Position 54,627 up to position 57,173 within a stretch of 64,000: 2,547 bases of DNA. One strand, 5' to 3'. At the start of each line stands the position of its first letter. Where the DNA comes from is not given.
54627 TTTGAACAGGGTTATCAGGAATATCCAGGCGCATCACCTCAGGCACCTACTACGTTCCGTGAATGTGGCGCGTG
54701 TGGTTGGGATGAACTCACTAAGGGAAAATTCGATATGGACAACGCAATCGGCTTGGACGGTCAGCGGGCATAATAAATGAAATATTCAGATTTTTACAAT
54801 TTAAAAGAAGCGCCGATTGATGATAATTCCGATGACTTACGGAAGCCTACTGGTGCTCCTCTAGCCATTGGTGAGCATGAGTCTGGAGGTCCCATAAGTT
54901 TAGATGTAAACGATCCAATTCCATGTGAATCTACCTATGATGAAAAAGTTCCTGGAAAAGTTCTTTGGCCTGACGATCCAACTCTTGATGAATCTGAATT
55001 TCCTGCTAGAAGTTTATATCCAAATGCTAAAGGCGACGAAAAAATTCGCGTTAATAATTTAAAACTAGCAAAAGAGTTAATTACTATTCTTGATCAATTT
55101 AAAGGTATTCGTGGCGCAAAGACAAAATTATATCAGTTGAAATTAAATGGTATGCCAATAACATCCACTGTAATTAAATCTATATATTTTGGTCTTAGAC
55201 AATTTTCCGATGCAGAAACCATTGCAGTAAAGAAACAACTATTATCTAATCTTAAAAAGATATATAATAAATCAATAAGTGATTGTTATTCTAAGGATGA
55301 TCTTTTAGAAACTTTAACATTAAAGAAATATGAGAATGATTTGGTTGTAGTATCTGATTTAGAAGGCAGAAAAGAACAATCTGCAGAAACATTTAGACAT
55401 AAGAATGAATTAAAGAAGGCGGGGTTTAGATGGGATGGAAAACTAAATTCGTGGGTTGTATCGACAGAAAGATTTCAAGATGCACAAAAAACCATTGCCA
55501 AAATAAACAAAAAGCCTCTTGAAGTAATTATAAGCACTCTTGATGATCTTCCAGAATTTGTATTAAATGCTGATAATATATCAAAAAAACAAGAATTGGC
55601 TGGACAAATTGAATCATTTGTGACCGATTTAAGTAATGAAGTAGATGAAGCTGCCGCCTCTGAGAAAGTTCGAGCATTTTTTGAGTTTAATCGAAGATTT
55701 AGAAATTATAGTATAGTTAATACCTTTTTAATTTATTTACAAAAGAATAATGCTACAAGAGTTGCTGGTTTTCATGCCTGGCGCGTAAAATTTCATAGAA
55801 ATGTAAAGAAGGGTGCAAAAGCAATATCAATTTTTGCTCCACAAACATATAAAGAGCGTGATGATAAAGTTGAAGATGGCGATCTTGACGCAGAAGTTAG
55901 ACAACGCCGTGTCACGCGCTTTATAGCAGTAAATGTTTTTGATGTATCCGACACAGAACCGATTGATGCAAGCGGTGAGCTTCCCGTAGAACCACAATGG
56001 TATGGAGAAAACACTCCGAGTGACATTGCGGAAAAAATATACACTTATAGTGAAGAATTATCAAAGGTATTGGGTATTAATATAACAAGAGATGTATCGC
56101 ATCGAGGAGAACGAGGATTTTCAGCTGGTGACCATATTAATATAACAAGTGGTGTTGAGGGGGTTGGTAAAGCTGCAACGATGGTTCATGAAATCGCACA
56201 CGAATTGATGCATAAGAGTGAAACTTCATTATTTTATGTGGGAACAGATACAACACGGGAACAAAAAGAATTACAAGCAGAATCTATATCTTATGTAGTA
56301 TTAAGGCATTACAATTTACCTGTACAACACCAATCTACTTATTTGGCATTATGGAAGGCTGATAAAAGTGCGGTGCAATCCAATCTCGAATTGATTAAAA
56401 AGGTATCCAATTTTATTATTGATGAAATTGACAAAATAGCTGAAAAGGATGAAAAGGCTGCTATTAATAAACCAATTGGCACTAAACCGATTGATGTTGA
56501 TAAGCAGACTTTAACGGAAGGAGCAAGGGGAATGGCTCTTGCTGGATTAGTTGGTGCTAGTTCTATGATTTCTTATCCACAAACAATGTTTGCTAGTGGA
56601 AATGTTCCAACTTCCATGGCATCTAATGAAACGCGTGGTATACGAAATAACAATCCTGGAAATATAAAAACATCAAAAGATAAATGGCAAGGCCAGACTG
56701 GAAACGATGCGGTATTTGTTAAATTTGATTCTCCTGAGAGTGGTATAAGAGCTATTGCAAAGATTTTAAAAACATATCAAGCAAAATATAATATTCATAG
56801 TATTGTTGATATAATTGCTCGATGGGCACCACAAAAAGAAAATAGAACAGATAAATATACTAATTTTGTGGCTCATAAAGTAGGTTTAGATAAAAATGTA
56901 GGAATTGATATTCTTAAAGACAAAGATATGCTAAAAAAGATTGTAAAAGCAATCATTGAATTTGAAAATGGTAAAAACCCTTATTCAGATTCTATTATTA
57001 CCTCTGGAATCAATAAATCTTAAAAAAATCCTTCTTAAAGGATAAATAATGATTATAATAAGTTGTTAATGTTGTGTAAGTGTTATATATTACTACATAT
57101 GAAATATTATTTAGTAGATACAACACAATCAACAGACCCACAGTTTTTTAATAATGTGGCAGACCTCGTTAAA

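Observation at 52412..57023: Three consecutive large proteins with polyvalent-protein hallmarks (shared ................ motif, ArdC-N-like domain, HExxH peptidase, NNPGN domain)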

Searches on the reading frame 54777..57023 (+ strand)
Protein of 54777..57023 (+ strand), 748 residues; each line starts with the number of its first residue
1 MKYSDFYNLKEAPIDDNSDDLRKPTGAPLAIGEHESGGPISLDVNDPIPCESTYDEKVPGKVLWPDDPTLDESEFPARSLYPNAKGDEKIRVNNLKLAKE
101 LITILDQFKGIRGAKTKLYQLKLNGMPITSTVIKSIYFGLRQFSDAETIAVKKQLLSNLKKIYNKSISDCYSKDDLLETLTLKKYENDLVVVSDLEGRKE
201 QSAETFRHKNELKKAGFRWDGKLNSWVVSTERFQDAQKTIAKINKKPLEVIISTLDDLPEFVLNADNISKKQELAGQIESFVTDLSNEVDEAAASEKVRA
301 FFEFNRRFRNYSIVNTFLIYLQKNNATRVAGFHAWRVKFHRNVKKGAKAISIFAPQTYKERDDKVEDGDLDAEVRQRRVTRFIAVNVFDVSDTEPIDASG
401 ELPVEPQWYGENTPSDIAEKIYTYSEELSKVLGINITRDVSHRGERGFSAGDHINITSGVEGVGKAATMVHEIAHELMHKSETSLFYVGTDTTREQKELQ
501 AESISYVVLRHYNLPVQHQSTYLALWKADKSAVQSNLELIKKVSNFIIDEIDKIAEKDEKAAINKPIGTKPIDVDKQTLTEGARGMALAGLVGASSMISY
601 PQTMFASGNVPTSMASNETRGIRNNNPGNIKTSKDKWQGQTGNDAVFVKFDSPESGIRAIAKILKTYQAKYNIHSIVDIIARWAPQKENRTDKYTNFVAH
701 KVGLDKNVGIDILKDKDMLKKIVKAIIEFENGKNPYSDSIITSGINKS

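Call 3: search_protein_families(library=pfam, proteins=[window:54777-57023:+], max_evalue=0.1)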
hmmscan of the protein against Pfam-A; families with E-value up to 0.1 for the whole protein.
window:54777-57023:+ (748 aa): 7 families
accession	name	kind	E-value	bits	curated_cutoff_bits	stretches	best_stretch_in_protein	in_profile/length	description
PF08401.16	ArdcN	-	4.6e-08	33.7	22.6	1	294-381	31-118/123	N-terminal domain of anti-restriction factor ArdC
PF01832.25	Glucosaminidase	-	0.0049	18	30.2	1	599-674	18-91/123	Mannosyl-glycoprotein endo-beta-N-acetylglucosaminidase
PF06114.19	Peptidase_M78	-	0.008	16.4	22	1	465-506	42-83/123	IrrE N-terminal-like domain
PF01637.24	ATPase_2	-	0.012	15.9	33.2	0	182-276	44-133/225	ATPase domain predominantly from Archaea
PF00270.35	DEAD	-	0.041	14.1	26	0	484-567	77-142/167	DEAD/DEAH box helicase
PF00004.35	AAA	-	0.047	14.6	21.2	0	458-559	4-74/131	ATPase family associated with various cellular activities (AAA)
PF18974.5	DUF5710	-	0.1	12.8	26.5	0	206-230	8-32/44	Domain of unknown function (DUF5710)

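Call 4: search_protein_families(library=phrogs, proteins=[window:54777-57023:+], max_evalue=0.01)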
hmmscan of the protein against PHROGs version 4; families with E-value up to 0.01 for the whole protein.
window:54777-57023:+ (748 aa): 6 families
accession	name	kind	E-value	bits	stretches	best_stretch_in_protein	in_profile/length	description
phrog_873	-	head and packaging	7e-51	174.7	1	612-747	348-486/1277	endolysin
phrog_2276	-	tail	7.9e-21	75.4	1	551-746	446-612/673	tail length tape measure protein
phrog_992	-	head and packaging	1.5e-19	71.1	1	591-745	159-287/764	head protein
phrog_7245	-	moron, auxiliary metabolic gene and host takeover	9.3e-17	62.2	1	300-559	42-314/324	anti-restriction protein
phrog_7182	-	other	1e-13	51.4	1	603-735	644-783/1228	tail injection transglycosylase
phrog_7694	-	unknown function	3.3e-12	47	1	615-734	500-619/675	-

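Call 5: search_dna_similar(query=window:54777-57023:+, collection=phages, mode=protein, max_rows=25)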
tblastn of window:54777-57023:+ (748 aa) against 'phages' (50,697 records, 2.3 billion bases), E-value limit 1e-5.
Records with a match: 748; places in all: 750; records where one place covers at least 80% of the query: 0.
Best place of each record, by identity: 60-80% 1; <60% 747.
By first word of the organism name: Salmonella 162; Escherichia 160; Pseudomonas 130; Vibrio 57; Aeromonas 24; Enterobacter 23; Klebsiella 19; Kayfunavirus 17; Providencia 15; Bacteriophage 13; and 37 more.
By host as written in the record: - 112; Escherichia coli 73; Pseudomonas aeruginosa 37; Pseudomonas aeruginosa PA14 32; Salmonella enterica subsp. enterica serovar Typhi 30; Salmonella enterica subsp. enterica serovar Typhimurium 21; Salmonella enterica 20; Salmonella sp. 11; and 242 more.
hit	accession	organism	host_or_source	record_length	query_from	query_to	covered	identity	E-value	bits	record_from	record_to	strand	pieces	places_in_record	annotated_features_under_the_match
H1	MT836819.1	Bacteriophage sp.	human fecal samples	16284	216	545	44%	26.6%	1e-15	87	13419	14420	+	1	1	record has no annotation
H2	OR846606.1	Enterococcus phage Efs 1-1-1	Enterococcus faecalis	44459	234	526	39%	28.7%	4e-13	79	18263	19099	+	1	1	record has no annotation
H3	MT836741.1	Bacteriophage sp.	human fecal samples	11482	272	545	37%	30.1%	3e-18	96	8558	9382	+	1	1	record has no annotation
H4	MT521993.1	Gordonia phage RedWattleHog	Gordonia terrae 3612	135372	277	545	36%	29.7%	1e-10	72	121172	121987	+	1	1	197: peptidase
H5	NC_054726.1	Gordonia phage Stormageddon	Gordonia terrae CAG3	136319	277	545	36%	29.7%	1e-10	72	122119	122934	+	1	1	198: metallopeptidase domain protein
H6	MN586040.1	Gordonia phage Stormageddon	Gordonia terrae CAG3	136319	277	545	36%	29.7%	1e-10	72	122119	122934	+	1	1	198: metallopeptidase domain protein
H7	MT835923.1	Bacteriophage sp.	human fecal samples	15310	268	544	37%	28.4%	3e-18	96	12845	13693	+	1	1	record has no annotation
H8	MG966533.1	Pseudoalteromonas phage Cr39582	Pseudoalteromonas sp. 6751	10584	591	745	21%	40.0%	1e-21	107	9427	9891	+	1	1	structural protein | putative spike protein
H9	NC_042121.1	Pseudoalteromonas phage Cr39582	Pseudoalteromonas sp. 6751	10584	591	745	21%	40.0%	1e-21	107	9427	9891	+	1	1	endolysin | putative spike protein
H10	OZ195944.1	Vibrio phage D526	Seawater and oysters mix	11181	610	745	18%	44.8%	5e-22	108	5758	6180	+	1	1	endolysin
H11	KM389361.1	Escherichia phage Phi05_1387 B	-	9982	610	748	19%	43.3%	9e-21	104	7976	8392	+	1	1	record has no annotation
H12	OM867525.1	Vibrio phage vB_VruC_PG21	Vibrio rumoiensis FERM P-14531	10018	616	745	17%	46.2%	3e-23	112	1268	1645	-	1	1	protein inside capsid D | hypothetical protein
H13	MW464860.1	Enterobacter phage EC151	Enterobacter cloacae CEMTC 2064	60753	620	746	17%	46.8%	7e-21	104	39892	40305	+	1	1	hypothetical protein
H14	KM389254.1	Escherichia phage Phi05_2388 B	-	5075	610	748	19%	42.6%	4e-20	101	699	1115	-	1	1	record has no annotation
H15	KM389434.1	Escherichia phage Phi05_1999 B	-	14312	610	748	19%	42.6%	5e-20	101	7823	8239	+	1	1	record has no annotation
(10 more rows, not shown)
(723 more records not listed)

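Call 10: search_solved_structures(query=window:54777-57023:+, max_evalue=1, show_alignments=3)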
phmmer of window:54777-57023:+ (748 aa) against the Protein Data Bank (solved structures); distinct sequences matched with E-value up to 1: 2.
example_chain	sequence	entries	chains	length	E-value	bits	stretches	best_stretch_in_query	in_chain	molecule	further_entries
9vvp_L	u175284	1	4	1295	8.8e-26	93.6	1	619-745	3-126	Gp29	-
7q47_A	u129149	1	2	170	1.6e-15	59.7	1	619-737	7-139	Endolysin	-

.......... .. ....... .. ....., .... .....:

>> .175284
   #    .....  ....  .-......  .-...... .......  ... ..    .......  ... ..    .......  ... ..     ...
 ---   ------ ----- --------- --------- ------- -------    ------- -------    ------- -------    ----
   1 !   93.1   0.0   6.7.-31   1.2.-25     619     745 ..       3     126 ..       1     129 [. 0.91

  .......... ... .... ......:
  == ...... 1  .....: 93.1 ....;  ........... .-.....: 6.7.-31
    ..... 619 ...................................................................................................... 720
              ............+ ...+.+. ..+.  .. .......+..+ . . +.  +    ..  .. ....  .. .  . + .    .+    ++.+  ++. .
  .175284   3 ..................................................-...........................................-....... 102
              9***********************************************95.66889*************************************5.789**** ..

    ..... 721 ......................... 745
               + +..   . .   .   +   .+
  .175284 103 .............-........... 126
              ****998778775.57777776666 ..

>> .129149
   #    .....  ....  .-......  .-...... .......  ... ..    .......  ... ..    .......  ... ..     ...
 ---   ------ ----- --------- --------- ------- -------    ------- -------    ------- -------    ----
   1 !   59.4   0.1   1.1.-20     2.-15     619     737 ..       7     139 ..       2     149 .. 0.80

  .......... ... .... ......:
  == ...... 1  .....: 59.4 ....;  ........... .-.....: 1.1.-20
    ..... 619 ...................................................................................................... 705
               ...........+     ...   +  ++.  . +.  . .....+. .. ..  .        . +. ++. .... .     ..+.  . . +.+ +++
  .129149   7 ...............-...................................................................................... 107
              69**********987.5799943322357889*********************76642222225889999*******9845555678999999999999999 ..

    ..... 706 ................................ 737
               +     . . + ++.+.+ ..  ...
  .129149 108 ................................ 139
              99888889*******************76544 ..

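Call 12: find_homologous_proteins(query=window:54777-57023:+, max_evalue=0.00001)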
Query window:54777-57023:+ (748 aa): 293 proteins with E <= 0.00001 among 8000 candidates; the best 120 are listed.
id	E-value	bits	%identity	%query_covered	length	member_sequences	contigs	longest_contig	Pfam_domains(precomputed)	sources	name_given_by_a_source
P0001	8.8e-270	915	59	98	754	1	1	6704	PF08401.17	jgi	jgi:hypothetical protein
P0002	4.6e-219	747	50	99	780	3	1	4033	-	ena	-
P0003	3.7e-164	566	50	74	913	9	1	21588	PF08401.17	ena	-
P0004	7.1e-162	558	51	73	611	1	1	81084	PF08401.17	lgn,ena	-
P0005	1.5e-134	468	37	83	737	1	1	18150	-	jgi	-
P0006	4.5e-128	447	52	54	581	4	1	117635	PF18905.6,PF08401.17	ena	-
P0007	1.3e-127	445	53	51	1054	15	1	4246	PF08401.17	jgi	-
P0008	2.0e-127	445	50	54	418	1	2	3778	PF08401.17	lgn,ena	-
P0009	1.9e-123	431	50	52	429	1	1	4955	PF08401.17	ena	-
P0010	1.0e-122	429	51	51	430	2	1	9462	PF08401.17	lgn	-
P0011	8.6e-122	426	52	52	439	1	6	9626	PF08401.17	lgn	-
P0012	1.4e-121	425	49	52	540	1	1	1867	PF08401.17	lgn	-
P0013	4.2e-121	424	49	55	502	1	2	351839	PF08401.17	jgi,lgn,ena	jgi:hypothetical protein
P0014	9.1e-121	423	47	54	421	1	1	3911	PF08401.17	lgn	-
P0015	1.1e-120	422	49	54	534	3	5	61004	PF08401.17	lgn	-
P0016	4.0e-120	420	50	51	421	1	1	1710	PF08401.17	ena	-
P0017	7.3e-120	420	50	52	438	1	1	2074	PF08401.17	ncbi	-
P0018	8.9e-120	419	49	51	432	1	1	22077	PF08401.17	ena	-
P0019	2.0e-119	418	50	52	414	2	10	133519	PF08401.17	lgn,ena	-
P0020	2.2e-119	418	50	53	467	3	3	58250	PF08401.17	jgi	-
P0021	2.9e-119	418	46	56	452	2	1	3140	PF08401.17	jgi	-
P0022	6.4e-119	416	49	55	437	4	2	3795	PF08401.17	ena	-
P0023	9.0e-119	416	48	53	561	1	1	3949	PF08401.17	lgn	-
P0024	1.0e-118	416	51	51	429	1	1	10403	PF08401.17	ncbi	-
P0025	1.7e-118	415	47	54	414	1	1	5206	PF08401.17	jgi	jgi:hypothetical protein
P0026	5.2e-118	413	48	52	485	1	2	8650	PF08401.17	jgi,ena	-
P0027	1.2e-117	412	51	51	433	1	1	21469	PF08401.17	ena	-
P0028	6.0e-117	410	49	51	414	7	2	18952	PF08401.17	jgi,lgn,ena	jgi:hypothetical protein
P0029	6.4e-117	410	48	54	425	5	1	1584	PF08401.17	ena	-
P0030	9.5e-116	406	49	52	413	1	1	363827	PF08401.17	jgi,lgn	jgi:hypothetical protein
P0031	2.7e-115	404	49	54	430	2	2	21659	PF08401.17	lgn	-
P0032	5.5e-115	403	49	52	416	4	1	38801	PF08401.17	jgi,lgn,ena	-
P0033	8.3e-115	403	49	52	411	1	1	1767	PF08401.17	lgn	-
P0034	1.0e-114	403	51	51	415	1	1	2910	PF08401.17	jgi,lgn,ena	-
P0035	5.0e-114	400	48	53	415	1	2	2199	PF08401.17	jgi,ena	jgi:hypothetical protein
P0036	1.3e-113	399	49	51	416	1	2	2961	PF08401.17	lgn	-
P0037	1.0e-112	396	49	52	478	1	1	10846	PF08401.17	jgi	jgi:hypothetical protein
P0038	1.4e-112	395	49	51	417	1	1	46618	PF08401.17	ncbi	-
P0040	6.7e-112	393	49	51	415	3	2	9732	PF08401.17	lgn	-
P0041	4.8e-111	390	48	51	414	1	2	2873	PF08401.17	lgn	-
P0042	2.3e-110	388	45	56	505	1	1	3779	PF08401.17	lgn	-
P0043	5.1e-110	387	47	52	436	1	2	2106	PF08401.17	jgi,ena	-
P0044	4.9e-109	384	47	52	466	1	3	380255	PF08401.17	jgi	jgi:hypothetical protein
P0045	5.7e-109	384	48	49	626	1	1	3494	PF08401.17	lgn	-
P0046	1.1e-108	383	48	54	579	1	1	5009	PF08401.17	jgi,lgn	jgi:hypothetical protein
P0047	1.3e-106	376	49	50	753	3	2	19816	PF08401.17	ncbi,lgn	-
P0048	1.4e-106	376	41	69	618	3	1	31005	PF08401.17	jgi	-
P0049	1.8e-106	375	50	51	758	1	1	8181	PF08401.17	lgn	-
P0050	3.1e-106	374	46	54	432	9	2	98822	PF08401.17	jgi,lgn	-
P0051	3.1e-106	374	50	51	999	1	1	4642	PF08401.17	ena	-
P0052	3.8e-106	374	50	52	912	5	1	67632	PF08401.17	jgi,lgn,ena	jgi:hypothetical protein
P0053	5.6e-106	374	50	52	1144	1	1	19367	PF08401.17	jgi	-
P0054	8.2e-106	373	49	51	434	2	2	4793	PF08401.17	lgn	-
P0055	1.3e-105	372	49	53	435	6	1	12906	PF08401.17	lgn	-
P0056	3.5e-105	371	48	51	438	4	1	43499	PF08401.17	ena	-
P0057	3.5e-105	371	49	54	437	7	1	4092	PF08401.17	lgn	-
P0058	7.6e-105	370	50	51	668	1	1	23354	PF08401.17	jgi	jgi:hypothetical protein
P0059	1.3e-104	369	50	51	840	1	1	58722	PF08401.17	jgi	jgi:hypothetical protein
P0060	1.3e-104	369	50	51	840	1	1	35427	PF08401.17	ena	-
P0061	1.4e-104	369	50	51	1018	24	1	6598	PF08401.17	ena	-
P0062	1.4e-104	369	48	51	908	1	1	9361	PF08401.17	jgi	jgi:hypothetical protein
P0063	1.5e-104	369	49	51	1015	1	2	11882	PF08401.17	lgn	-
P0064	3.2e-104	368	40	70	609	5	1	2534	PF08401.17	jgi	-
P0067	2.4e-103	365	47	53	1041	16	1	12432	PF08401.17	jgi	-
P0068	2.7e-103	365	47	54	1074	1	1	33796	PF08401.17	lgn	-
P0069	5.0e-103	364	42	61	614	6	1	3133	PF08401.17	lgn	-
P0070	9.1e-103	363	44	55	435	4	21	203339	PF08401.17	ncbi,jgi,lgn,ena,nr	ncbi:MAG TPA: ArdC family protein [Bacteroidales bacterium]|nr:ArdC family protein [Bacteroidales ba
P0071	9.4e-103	363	47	53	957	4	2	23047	PF08401.17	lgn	-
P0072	1.2e-102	363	39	67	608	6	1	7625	PF08401.17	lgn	-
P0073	4.5e-102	361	48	51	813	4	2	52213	PF08401.17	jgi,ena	jgi:hypothetical protein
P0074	6.6e-102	360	49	50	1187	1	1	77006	PF08401.17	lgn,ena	-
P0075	6.9e-102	360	48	51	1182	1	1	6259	PF08401.17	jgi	jgi:hypothetical protein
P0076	7.1e-102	360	48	51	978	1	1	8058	PF08401.17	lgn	-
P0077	7.3e-102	360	47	51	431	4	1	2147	PF08401.17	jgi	jgi:hypothetical protein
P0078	1.0e-101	360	47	50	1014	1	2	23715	PF08401.17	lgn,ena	-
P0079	1.5e-101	359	46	51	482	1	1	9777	PF08401.17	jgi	jgi:hypothetical protein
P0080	1.8e-101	359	40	66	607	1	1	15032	PF08401.17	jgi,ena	jgi:hypothetical protein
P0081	1.8e-101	359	40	66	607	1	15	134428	PF08401.17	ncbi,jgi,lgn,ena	jgi:hypothetical protein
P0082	2.2e-101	358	46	53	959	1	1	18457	PF08401.17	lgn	-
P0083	2.3e-101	358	42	60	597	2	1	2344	PF08401.17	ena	-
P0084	2.5e-101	358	40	67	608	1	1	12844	PF08401.17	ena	-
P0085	2.5e-101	358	40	67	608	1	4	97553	PF08401.17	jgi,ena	jgi:hypothetical protein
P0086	2.7e-101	358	40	67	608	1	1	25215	PF08401.17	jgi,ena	jgi:hypothetical protein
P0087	3.6e-101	358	40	67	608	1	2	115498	PF08401.17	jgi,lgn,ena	jgi:hypothetical protein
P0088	5.5e-101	357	43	60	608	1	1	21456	PF08401.17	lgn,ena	-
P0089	6.1e-101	357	47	53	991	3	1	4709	PF08401.17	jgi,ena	jgi:hypothetical protein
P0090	6.4e-101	357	45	53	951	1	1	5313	PF08401.17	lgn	-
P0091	9.1e-101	356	46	51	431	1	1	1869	PF08401.17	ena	-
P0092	9.7e-101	356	39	67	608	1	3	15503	PF08401.17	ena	-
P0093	1.0e-100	356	46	52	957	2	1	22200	PF08401.17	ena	-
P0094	1.1e-100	356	39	67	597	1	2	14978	PF08401.17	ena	-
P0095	1.1e-100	356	46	53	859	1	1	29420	PF08401.17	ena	-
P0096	1.2e-100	356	48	52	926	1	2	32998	PF08401.17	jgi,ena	jgi:hypothetical protein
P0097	1.4e-100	356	48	50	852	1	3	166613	PF08401.17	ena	-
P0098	1.5e-100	356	38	75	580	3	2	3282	PF08401.17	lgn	-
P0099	1.6e-100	356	48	50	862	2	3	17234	PF08401.17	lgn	-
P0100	1.7e-100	356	46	52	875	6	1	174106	PF08401.17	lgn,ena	-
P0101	2.0e-100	355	46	53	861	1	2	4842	PF08401.17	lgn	-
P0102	2.2e-100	355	47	49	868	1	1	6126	PF08401.17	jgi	jgi:hypothetical protein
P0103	2.2e-100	355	48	50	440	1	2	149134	PF08401.17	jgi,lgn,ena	jgi:hypothetical protein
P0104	2.4e-100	355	47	51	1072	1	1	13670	PF08401.17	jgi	jgi:hypothetical protein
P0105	2.4e-100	355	49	50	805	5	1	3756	PF08401.17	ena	-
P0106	3.3e-100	355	44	54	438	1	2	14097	PF08401.17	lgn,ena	-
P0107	3.9e-100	354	47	51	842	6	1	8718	PF08401.17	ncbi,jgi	jgi:hypothetical protein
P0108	7.3e-100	353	48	50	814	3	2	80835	PF08401.17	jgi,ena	jgi:hypothetical protein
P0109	1.1e-99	353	48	50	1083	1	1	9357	PF08401.17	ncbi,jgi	jgi:hypothetical protein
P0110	1.1e-99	353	47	50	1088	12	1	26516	PF08401.17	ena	-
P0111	1.1e-99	353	46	53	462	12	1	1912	PF08401.17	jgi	jgi:hypothetical protein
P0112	1.5e-99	352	47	51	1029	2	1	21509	PF08401.17,PF18818.8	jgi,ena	-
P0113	1.6e-99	352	48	50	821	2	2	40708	PF08401.17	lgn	-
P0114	2.1e-99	352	47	51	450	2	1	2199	PF08401.17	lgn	-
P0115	2.3e-99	352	47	51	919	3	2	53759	PF08401.17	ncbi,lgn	-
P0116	6.3e-99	350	47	50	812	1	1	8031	PF08401.17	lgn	-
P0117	6.7e-99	350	46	51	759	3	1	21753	PF08401.17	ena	-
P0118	9.8e-99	350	46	53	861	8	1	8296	PF08401.17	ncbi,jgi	jgi:hypothetical protein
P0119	1.2e-98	349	47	50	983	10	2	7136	PF08401.17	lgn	-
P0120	1.4e-98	349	44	57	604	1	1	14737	PF08401.17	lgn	-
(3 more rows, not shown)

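Call 27: find_encoding_contigs(protein=P0006, flank=10000, max_places=2)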
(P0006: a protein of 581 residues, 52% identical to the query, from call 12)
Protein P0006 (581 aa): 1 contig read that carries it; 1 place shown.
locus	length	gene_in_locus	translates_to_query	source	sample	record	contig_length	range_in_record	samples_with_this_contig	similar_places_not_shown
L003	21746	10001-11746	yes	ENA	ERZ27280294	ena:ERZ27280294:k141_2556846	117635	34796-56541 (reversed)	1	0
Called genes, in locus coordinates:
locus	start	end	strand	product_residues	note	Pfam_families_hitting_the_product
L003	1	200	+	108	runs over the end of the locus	-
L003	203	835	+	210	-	-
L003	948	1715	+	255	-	-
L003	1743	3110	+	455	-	PF00702:Hydrolase, PF13419:HAD_2, PF00483:NTP_transferase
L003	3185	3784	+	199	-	PF05050:Methyltransf_21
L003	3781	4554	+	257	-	-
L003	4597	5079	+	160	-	-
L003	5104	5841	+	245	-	-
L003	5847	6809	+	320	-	PF03215:Rad17 (faint), PF13401:AAA_22 (faint), PF00004:AAA, PF07728:AAA_5 (weak), PF13177:DNA_pol3_delta2 (weak)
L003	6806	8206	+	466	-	PF00534:Glycos_transf_1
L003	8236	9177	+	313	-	PF01370:Epimerase, PF16363:GDP_Man_Dehyd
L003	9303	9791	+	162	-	-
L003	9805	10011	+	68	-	-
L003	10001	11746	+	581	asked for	PF18905:DUF5661 (weak), PF08401:ArdcN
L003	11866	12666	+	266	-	PF00959:Phage_lysozyme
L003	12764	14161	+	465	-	-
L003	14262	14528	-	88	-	-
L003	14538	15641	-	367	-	PF01370:Epimerase, PF16363:GDP_Man_Dehyd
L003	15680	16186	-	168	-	-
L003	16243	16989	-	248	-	PF18024:HTH_50 (faint)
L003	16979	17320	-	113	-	-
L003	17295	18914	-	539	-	PF00176:SNF2-rel_dom (weak), PF00271:Helicase_C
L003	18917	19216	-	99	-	-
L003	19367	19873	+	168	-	-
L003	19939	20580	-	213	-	PF01844:HNH, PF13395:HNH_4, PF14279:HNH_5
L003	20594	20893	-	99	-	PF10544:T5orf172, PF13455:MUG113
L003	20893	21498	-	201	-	PF00574:CLP_protease, PF25145:NfeD1b_N (weak)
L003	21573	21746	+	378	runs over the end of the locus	PF00155:Aminotran_1_2, PF01041:DegT_DnrJ_EryC1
